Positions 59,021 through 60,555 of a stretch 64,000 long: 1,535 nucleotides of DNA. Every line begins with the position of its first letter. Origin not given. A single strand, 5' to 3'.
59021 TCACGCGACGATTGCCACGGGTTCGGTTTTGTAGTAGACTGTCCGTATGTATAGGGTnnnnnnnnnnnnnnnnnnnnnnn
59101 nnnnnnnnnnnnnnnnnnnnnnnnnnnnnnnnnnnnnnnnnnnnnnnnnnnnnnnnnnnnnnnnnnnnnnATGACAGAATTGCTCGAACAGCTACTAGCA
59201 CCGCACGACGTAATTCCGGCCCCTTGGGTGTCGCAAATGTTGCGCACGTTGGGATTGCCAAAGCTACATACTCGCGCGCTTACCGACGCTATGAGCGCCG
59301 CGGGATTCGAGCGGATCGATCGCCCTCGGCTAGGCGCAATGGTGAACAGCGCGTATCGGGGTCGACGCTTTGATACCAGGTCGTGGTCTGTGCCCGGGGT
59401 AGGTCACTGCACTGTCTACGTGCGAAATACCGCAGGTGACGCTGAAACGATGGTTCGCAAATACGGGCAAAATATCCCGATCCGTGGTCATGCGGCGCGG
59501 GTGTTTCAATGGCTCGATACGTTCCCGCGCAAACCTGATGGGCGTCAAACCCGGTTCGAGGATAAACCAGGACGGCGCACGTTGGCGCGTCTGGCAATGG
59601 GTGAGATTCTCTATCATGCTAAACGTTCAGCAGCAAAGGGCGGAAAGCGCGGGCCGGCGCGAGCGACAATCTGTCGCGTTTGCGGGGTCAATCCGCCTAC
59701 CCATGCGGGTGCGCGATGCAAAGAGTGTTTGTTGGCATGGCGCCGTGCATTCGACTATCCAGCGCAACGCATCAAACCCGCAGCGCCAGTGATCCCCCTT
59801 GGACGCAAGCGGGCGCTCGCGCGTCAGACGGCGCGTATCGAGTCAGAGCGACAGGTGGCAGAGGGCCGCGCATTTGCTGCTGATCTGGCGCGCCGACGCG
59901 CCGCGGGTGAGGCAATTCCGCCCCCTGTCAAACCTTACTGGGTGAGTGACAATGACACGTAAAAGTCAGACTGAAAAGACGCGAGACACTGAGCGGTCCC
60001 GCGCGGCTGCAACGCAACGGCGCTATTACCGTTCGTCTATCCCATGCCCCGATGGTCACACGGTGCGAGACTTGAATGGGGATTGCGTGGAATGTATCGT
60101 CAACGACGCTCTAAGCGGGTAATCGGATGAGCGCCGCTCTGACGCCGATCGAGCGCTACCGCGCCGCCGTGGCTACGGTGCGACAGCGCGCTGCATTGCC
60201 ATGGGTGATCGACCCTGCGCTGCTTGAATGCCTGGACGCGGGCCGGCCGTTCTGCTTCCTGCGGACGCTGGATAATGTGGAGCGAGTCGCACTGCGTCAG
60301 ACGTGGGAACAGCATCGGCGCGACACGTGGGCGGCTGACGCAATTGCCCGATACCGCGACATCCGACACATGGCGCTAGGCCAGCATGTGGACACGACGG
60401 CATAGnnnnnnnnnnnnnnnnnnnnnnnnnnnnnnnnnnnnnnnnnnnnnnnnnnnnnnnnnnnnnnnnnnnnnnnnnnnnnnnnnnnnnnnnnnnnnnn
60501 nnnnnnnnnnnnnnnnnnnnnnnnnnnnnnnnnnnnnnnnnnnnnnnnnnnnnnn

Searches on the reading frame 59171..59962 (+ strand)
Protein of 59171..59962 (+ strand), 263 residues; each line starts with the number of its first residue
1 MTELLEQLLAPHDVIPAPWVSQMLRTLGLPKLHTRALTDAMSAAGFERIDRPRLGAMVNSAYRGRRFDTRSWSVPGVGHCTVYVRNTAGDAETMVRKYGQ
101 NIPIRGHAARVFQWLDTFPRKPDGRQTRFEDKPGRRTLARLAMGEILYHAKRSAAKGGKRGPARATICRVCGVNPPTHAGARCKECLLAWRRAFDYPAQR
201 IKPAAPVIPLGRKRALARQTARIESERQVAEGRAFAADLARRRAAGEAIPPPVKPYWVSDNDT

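Call 8: search_protein_families(library=pfam, proteins=[window:59171-59962:+], max_evalue=0.01)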
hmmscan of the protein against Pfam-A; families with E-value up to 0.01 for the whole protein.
window:59171-59962:+ (263 aa): 0 families

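Call 9: search_protein_families(library=phrogs, proteins=[window:59171-59962:+], max_evalue=0.01)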
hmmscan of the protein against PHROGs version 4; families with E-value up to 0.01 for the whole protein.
window:59171-59962:+ (263 aa): 0 families

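Call 14: find_encoding_contigs(protein=window:59171-59962:+, flank=10000, max_places=10)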
Protein window:59171-59962:+ (263 aa): no gene with exactly this product is on record in the collection.

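Call 16: find_homologous_proteins(query=window:59171-59962:+)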
Query window:59171-59962:+ (263 aa): 5 proteins with E <= 0.001 among 4559 candidates.
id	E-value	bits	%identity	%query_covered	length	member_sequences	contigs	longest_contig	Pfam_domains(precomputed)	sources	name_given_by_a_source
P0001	1.7e-170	584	97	100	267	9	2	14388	-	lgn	-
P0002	2.9e-89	317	61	100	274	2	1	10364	-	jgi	jgi:hypothetical protein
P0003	6.1e-79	284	54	98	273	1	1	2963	-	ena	-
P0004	8.4e-27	113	36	98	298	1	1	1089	-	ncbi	-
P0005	3.7e-20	91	33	98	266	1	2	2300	-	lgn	-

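Call 17: find_encoding_contigs(protein=P0001, flank=10000, max_places=6)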
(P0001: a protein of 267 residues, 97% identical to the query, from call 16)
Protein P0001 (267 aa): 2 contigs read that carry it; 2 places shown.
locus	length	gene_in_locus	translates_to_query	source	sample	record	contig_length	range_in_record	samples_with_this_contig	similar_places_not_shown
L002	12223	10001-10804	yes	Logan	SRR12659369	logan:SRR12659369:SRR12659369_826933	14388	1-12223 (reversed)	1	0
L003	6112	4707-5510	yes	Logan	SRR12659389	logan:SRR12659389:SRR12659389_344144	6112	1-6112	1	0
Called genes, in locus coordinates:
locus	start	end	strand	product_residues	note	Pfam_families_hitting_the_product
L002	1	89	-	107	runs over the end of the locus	-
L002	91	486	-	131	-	-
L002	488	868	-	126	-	-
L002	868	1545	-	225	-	PF02511:Thy1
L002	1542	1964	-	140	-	-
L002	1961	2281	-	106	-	PF02617:ClpS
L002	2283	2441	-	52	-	-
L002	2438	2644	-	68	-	-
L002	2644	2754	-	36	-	-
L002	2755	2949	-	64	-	-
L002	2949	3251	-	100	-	-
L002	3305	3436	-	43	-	-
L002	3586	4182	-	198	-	-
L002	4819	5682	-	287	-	-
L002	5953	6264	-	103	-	-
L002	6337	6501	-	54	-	-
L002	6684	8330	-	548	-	PF17289:Terminase_6C (faint)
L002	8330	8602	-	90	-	-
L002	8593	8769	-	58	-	-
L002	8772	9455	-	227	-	PF08281:Sigma70_r4_2 (weak)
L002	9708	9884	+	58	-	-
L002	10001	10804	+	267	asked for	-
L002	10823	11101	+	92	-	-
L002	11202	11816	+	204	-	-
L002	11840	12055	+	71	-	-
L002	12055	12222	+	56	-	?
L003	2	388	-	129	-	?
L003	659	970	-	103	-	-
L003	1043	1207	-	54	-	-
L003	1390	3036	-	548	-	PF17289:Terminase_6C (faint)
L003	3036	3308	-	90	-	-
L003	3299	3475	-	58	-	-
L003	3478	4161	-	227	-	PF08281:Sigma70_r4_2 (weak)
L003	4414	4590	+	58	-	-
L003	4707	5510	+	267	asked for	-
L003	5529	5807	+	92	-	-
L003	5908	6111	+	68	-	?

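Call 18: find_encoding_contigs(protein=P0002, flank=10000, max_places=6)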
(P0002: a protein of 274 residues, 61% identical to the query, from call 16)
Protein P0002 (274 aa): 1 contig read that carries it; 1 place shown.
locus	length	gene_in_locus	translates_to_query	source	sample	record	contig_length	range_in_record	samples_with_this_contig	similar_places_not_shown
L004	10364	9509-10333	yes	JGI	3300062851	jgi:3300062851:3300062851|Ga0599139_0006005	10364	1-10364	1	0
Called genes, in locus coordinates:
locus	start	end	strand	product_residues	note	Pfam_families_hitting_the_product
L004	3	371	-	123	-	?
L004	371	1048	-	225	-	PF02511:Thy1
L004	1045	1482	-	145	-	-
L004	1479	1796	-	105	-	PF02617:ClpS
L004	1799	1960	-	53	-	-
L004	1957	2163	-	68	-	-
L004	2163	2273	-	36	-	-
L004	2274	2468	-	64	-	-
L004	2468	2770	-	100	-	-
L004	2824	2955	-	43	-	-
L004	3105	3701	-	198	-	-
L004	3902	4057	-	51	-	-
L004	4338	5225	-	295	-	-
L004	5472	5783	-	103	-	-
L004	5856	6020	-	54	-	-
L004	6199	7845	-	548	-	-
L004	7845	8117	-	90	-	-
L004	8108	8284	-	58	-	-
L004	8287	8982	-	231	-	PF08281:Sigma70_r4_2 (weak)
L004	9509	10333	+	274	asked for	-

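Call 19: find_encoding_contigs(protein=P0003, flank=10000, max_places=6)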
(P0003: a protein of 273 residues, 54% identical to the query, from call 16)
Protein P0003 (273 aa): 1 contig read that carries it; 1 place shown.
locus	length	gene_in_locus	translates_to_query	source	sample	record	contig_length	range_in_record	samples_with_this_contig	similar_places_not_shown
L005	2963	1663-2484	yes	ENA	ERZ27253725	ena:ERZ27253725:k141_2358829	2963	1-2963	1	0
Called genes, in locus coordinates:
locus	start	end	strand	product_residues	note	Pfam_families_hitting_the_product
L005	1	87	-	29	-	?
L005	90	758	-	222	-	-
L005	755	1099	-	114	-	PF02945:Endonuclease_7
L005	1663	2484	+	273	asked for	-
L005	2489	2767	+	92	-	-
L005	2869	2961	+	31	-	?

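Call 31: search_solved_structures(query=window:59171-59962:+, max_evalue=10)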
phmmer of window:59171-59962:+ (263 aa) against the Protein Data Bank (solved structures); distinct sequences matched with E-value up to 10: 0.

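Call 32: find_encoding_contigs(protein=P0005, flank=10000, max_places=6)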
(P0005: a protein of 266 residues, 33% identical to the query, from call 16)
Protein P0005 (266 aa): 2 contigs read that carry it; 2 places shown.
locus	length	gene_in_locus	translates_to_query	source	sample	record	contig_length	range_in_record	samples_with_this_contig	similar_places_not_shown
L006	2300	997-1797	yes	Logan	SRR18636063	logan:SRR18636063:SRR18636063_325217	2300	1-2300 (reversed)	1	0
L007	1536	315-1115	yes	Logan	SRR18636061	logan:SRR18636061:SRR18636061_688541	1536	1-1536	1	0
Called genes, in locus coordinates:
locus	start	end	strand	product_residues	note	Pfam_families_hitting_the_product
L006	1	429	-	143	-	?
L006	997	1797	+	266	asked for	-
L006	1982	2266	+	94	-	-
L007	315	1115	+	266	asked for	-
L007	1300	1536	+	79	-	?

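Call 33: find_encoding_contigs(protein=P0004, flank=10000, max_places=6)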
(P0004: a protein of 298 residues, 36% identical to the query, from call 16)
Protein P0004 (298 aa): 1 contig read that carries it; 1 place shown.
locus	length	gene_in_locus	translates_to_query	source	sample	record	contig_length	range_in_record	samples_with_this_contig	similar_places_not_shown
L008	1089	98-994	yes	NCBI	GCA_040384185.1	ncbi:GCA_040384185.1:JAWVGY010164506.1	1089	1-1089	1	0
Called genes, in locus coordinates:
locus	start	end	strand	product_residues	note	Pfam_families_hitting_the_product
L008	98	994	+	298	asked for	-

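Call 46: find_related_loci(query=A3, collection=viral_contigs, flank=6000)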
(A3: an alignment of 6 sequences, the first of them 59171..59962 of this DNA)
Query A3 (263 aa) in viral_contigs; peptide patterns used: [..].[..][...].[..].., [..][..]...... (x = any residue, [..] = any of these).
119 stretches matched a pattern, but none encodes a relative of the query by tblastn (E <= 1e-3).

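Call 68: search_protein_families(library=pfam, proteins=[L005:755-1099:-], max_evalue=1)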
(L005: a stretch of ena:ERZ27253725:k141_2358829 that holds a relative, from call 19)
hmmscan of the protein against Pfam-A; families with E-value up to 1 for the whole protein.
L005:755-1099:- (114 aa): 3 families
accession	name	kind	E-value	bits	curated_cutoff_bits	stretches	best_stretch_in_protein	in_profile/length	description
PF02945.21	Endonuclease_7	-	2.3e-18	66.3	23.6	1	49-109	22-81/82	Recombination endonuclease VII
PF23550.1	zf_Tbcl_Rhp7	-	0.18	11.8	27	1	81-91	27-37/39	DNA repair protein rhp7 treble clef domain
PF00852.26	Glyco_transf_10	-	0.26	11.4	23.9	1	21-67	127-174/182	Glycosyltransferase family 10 (fucosyltransferase) C-term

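Call 70: predict_structure(alignment_id=A3)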
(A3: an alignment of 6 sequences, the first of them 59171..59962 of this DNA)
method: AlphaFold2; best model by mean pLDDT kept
length: 263 residues; sequences in the alignment: 6
mean_pLDDT: 65.6   pTM: 0.42
mean pLDDT of the five models: 65.6, 63.8, 62.3, 60.1, 44.5
residues with pLDDT >= 90: 1; 70-90: 123; 50-70: 74; < 50: 65
segments of 3 or more residues with pLDDT < 50: 56-68, 121-141, 152-163, 195-207, 261-263
pLDDT, mean of each block of 10 residues (from residue 1): 77 85 80 81 87 51 40 71 78 67 74 73 40 42 53 46 58 67 71 47 45 70 82 86 82 61 45
secondary structure, 60 per line:
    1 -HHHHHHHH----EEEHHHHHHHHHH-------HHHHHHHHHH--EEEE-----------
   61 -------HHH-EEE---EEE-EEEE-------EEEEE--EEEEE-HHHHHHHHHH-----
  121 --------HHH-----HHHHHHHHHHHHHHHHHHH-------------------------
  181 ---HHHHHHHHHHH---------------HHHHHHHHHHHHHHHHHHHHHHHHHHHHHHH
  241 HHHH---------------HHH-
elements in order: H2-9 E14-16 H17-26 H34-43 E46-49 E72-74 E78-80 E82-85 E93-97 E100-104 H106-115 H137-155 H184-194 H210-244

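Call 72: search_protein_representatives(alignment_id=A3)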
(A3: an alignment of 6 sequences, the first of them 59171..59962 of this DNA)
Query: 6 sequences, 273 profile positions. Proteins with E-value up to 0.001 (for the whole library): 10; up to 1e-10: 8; up to 1e-30: 4. The best 10 are listed.
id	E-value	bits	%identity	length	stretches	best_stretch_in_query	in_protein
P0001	7.0e-134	462.0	-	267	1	7-273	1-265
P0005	9.8e-110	382.8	-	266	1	4-271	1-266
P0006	5.8e-64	232.7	-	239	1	5-210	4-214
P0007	8.1e-57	209.3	-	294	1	2-230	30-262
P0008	1.4e-28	116.7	-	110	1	4-120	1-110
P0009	1.1e-23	100.6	-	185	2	8-97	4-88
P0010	1.0e-19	87.6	-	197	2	7-96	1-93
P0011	1.1e-12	64.5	-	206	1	7-162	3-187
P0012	8.4e-06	42.0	-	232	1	7-116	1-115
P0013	2.2e-05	40.6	-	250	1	7-99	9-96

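Call 73: search_protein_families(library=pfam, proteins=[P0006, P0007, P0008, P0009, P0010, P0011, P0012, P0013], max_evalue=0.1)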
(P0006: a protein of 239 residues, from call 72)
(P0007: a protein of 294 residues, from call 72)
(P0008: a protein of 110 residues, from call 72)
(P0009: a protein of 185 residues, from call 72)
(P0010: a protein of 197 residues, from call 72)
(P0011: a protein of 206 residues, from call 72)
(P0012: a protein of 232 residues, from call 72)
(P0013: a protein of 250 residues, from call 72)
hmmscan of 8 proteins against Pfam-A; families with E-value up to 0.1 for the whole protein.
P0006 (239 aa): 0 families

P0007 (294 aa): 1 family
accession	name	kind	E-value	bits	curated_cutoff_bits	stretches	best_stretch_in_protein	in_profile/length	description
PF07860.16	CCD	-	0.05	14.1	25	1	199-261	18-77/130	WisP family C-Terminal Region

P0008 (110 aa): 0 families

P0009 (185 aa): 2 families
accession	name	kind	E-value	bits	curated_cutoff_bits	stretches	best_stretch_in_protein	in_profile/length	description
PF14445.12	Prok-RING_2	-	0.054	14.1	22.4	1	142-167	3-28/56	Prokaryotic RING finger family 2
PF21176.3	RecR_HhH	-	0.084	13.1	27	0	113-125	12-24/45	RecR, helix-hairpin-helix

P0010 (197 aa): 0 families

P0011 (206 aa): 0 families

P0012 (232 aa): 0 families

P0013 (250 aa): 0 families

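Call 75: find_encoding_contigs(protein=P0012, flank=6000, max_places=4)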
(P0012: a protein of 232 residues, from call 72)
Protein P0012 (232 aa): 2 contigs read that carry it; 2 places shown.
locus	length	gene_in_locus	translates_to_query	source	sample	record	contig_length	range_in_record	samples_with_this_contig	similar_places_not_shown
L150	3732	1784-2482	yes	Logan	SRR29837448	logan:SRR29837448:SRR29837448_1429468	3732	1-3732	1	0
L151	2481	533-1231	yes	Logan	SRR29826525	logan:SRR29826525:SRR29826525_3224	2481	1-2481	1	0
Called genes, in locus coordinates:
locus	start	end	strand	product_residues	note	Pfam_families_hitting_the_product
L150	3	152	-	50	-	?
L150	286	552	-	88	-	-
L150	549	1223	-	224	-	PF13518:HTH_28 (faint)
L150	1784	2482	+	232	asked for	-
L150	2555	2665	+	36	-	-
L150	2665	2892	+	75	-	-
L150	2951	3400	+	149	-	-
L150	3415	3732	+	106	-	?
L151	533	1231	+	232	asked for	-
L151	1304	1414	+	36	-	-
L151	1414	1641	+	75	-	-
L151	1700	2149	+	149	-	-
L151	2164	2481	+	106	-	?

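Call 76: find_encoding_contigs(protein=P0007, flank=6000, max_places=4)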
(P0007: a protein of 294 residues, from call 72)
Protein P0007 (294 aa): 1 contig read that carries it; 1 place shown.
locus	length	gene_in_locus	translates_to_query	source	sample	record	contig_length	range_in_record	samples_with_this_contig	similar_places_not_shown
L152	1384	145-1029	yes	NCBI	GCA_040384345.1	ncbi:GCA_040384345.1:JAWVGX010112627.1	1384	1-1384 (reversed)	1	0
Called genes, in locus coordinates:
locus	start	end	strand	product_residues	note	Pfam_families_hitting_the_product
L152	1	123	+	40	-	?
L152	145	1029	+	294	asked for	-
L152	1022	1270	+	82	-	-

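Call 108: search_solved_structures(query=A3, max_evalue=10)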
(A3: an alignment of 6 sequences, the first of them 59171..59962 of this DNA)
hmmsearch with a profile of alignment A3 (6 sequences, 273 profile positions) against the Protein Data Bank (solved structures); distinct sequences matched with E-value up to 10: 13.
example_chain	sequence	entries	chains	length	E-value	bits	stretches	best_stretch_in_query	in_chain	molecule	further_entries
6xu6_Cj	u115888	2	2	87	0.074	15.9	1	162-198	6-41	Probable 60S ribosomal protein L37-B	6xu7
9bra_7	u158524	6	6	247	0.39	13.5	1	236-263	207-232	V-type proton ATPase subunit D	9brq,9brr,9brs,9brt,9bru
9pvq_A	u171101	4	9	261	0.4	13.5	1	19-57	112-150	NAD-dependent epimerase/dehydratase:Short-chain dehydrogenase/reductase SDR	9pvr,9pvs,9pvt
3j92_j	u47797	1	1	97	0.4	13.5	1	161-205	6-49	eL37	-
9i14_Lj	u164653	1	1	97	0.42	13.4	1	161-205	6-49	Large ribosomal subunit protein eL37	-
6gz3_Aj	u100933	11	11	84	0.49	13.2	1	161-205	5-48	Ribosomal protein L37 | ribosomal protein eL37 | 60S ribosomal protein L37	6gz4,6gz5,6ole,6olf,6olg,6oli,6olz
9ru7_Lj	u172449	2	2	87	0.51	13.1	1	161-205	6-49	Large ribosomal subunit protein eL37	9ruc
3j7o_j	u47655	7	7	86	0.52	13.1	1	161-205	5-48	Ribosomal protein eL37 | Ribosomal protein L37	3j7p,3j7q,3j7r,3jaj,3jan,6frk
7qvp_Lj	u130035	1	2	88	0.52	13.1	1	161-205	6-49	Ribosomal protein L37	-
11he_37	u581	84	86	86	0.61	12.9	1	161-205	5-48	60S ribosomal protein L37 | eL37 | Ribosomal protein L37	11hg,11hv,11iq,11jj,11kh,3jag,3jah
2ffw_A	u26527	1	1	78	1.8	11.3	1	158-198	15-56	Midline-1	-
2m35_A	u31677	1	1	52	2.7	10.8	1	163-202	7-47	k-Ssm1a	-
6vfo_A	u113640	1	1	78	8.1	9.2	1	163-199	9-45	E3 ubiquitin-protein ligase UHRF1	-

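Call 110: search_protein_families(library=ncbifam, proteins=[window:59171-59962:+], max_evalue=0.01)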
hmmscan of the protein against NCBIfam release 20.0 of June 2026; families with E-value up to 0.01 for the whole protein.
window:59171-59962:+ (263 aa): 0 families

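Call 116: search_protein_families(library=padloc, proteins=[window:59171-59962:+], max_evalue=0.001)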
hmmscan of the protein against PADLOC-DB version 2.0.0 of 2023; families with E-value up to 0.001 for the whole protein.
window:59171-59962:+ (263 aa): 0 families

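Call 119: fold_search(model_id=the predicted structure, library=viral)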
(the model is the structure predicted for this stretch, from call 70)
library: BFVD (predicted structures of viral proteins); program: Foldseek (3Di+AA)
matches with E <= 10: 246; with E <= 0.001: 0
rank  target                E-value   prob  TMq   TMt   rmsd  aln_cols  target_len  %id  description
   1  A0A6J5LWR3            1.0e-01  0.75  0.25  0.09   7.4       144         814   12  Primase, C-terminal 2 [uncultured Caudovirales phage]
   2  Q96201                2.2e-01  0.10  0.13  0.22  12.0       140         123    9  HNH endonuclease [Lactobacillus phage A2]
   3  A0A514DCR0            2.5e-01  0.60  0.12  0.32   8.6        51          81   18  Uncharacterized protein [Leviviridae sp.]
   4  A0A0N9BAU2            2.7e-01  0.16  0.14  0.20  14.0       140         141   14  Uncharacterized protein [Lactococcus phage GE1]
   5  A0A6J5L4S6            2.9e-01  0.23  0.13  0.14  21.5       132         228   14  Uncharacterized protein [uncultured Caudovirales phage]
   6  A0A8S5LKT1            5.3e-01  0.10  0.11  0.12  17.1       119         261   13  Homing endonuclease [Siphoviridae sp. ctKcB20]
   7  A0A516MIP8            5.6e-01  0.06  0.11  0.03  20.8       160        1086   12  (no name in the UniProt tables at hand)
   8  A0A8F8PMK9            6.0e-01  0.03  0.09  0.08  24.5       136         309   10  RING Zn-finger protein [Clandestinovirus]
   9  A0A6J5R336            7.9e-01  0.06  0.12  0.20  14.8       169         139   20  Uncharacterized protein [uncultured Caudovirales phage]
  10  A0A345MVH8            9.6e-01  0.08  0.15  0.20  30.3       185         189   14  (no name in the UniProt tables at hand)
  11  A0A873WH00            1.0e+00  0.04  0.07  0.08  15.7        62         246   19  Uncharacterized protein [Klebsiella phage Miami]
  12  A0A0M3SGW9            1.0e+00  0.01  0.11  0.07  17.6       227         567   10  (no name in the UniProt tables at hand)
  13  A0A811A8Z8            1.1e+00  0.06  0.14  0.15  20.4       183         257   12  (no name in the UniProt tables at hand)
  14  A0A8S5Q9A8            1.2e+00  0.02  0.08  0.15  19.1       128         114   13  Flagellar and Swarming motility protein [Siphoviridae sp. ctfR912]
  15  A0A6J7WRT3            1.3e+00  0.10  0.10  0.15  14.2        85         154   20  HNHc domain containing protein [uncultured Caudovirales phage]
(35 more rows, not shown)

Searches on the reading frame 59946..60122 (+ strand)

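Call 68: search_protein_families(library=pfam, proteins=[window:59946-60122:+], max_evalue=1)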
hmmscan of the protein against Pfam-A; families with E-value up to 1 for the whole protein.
window:59946-60122:+ (58 aa): 1 family
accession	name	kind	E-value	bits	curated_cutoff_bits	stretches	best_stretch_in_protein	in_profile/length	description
PF23454.1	Zn_ribbon_Brz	-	0.06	14.4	27.9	1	7-40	23-53/58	Transcriptional regulator Brz zinc beta ribbon domain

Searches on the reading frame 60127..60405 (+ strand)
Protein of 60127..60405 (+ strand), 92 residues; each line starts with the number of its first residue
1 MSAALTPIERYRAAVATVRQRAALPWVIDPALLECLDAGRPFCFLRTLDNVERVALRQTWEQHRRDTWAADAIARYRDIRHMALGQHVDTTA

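Call 8: search_protein_families(library=pfam, proteins=[window:60127-60405:+], max_evalue=0.01)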
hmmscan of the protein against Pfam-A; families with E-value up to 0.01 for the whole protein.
window:60127-60405:+ (92 aa): 0 families

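Call 9: search_protein_families(library=phrogs, proteins=[window:60127-60405:+], max_evalue=0.01)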
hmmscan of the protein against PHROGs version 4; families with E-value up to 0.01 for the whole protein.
window:60127-60405:+ (92 aa): 0 families

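Call 68: search_protein_families(library=pfam, proteins=[window:60127-60405:+], max_evalue=1)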
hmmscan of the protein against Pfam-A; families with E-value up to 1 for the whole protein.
window:60127-60405:+ (92 aa): 0 families

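Call 86: find_homologous_proteins(query=window:60127-60405:+)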
Query window:60127-60405:+ (92 aa): 8 proteins with E <= 0.001 among 16 candidates.
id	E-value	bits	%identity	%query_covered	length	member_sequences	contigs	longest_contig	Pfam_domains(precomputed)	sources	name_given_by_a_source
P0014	1.3e-47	177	91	100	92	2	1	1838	-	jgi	jgi:hypothetical protein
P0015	8.6e-47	174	91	100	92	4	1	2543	-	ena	-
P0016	4.0e-46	172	90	100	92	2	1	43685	-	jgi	jgi:hypothetical protein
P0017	4.8e-45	169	89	99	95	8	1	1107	-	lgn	-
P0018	3.9e-43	163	87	95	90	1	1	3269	-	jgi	jgi:hypothetical protein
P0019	4.5e-21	92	56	93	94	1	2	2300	-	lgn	-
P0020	3.1e-20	90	65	74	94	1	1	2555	-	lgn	-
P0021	1.2e-14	72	58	70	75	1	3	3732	-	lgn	-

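Call 88: find_encoding_contigs(protein=P0016, flank=10000, max_places=4)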
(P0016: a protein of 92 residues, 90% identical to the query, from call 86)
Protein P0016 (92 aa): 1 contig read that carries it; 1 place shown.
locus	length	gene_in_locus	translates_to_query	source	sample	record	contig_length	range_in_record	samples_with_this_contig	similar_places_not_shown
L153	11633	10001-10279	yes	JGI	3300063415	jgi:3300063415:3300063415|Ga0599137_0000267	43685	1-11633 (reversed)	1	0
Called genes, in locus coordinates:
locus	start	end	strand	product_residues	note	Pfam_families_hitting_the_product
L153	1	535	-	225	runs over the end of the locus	PF02511:Thy1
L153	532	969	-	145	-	-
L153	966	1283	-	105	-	PF02617:ClpS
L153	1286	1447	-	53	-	-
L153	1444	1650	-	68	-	-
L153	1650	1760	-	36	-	-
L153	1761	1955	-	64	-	-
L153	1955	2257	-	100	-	-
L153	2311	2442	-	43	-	-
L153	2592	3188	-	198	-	-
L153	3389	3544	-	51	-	-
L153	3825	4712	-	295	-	-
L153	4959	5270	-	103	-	-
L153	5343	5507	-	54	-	-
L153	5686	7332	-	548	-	-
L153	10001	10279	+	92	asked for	-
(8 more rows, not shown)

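Call 96: predict_structure(alignment_id=A8)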
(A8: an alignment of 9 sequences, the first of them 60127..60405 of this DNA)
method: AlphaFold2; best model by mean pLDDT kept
length: 92 residues; sequences in the alignment: 9
mean_pLDDT: 78.9   pTM: 0.54
mean pLDDT of the five models: 78.9, 70.6, 67.3, 65.0, 61.2
residues with pLDDT >= 90: 6; 70-90: 70; 50-70: 14; < 50: 2
segments of 3 or more residues with pLDDT < 50: none
pLDDT, mean of each block of 10 residues (from residue 1): 81 86 73 77 71 80 87 85 73 54
secondary structure, 60 per line:
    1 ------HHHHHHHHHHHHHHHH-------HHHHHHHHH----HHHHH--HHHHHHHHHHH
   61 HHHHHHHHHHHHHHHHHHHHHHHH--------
elements in order: H7-22 H30-38 H43-47 H50-84

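Call 110: search_protein_families(library=ncbifam, proteins=[window:60127-60405:+], max_evalue=0.01)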
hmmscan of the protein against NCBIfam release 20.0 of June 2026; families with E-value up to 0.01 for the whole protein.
window:60127-60405:+ (92 aa): 0 families

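Call 116: search_protein_families(library=padloc, proteins=[window:60127-60405:+], max_evalue=0.001)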
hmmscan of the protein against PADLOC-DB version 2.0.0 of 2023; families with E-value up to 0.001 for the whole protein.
window:60127-60405:+ (92 aa): 0 families
